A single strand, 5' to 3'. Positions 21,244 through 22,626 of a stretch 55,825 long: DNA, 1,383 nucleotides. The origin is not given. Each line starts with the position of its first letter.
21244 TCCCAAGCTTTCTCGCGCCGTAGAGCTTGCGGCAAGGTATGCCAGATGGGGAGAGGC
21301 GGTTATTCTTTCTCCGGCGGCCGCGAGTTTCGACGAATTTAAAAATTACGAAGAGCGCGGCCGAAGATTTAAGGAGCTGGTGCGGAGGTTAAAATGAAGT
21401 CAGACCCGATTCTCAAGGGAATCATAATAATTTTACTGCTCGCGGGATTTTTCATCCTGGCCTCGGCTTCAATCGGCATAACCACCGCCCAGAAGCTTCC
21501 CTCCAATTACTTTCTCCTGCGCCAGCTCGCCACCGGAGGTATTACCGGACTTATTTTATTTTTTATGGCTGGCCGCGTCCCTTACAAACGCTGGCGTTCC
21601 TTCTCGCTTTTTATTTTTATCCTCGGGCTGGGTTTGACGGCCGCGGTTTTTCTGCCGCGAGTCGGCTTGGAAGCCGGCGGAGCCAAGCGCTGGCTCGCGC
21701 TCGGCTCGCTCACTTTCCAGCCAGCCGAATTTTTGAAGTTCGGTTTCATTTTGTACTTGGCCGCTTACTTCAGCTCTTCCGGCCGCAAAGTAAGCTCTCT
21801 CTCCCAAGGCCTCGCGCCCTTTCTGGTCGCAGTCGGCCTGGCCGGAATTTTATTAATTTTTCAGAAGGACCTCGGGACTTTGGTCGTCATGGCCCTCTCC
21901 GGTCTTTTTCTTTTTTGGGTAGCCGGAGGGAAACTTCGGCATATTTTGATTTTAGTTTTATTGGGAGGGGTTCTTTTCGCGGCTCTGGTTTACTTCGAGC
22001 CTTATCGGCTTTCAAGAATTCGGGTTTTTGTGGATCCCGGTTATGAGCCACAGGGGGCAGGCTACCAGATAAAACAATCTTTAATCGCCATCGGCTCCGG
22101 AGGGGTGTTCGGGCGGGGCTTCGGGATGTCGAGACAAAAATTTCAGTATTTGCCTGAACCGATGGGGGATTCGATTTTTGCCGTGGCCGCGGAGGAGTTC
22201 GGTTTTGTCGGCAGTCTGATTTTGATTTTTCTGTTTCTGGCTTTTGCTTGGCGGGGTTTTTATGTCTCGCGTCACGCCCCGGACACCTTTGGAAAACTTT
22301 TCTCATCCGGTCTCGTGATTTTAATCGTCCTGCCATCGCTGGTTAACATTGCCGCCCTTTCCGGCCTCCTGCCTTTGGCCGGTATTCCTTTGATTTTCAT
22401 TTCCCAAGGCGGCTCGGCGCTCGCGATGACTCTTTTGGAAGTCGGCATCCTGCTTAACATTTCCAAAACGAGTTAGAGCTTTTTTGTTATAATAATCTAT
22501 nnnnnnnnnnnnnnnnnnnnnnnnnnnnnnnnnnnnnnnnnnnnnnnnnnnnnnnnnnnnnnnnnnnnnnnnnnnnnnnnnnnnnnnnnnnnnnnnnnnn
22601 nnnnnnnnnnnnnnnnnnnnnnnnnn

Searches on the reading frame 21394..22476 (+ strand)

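Call 80: search_protein_families(library=pfam, proteins=[window:21394-22476:+], max_evalue=0.001)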
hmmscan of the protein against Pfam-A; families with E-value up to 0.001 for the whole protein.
window:21394-22476:+ (360 aa): 1 family
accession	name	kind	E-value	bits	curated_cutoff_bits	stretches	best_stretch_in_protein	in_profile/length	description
PF01098.24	FTSW_RODA_SPOVE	-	9.2e-96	321.4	26.4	1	11-359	8-353/356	Cell cycle protein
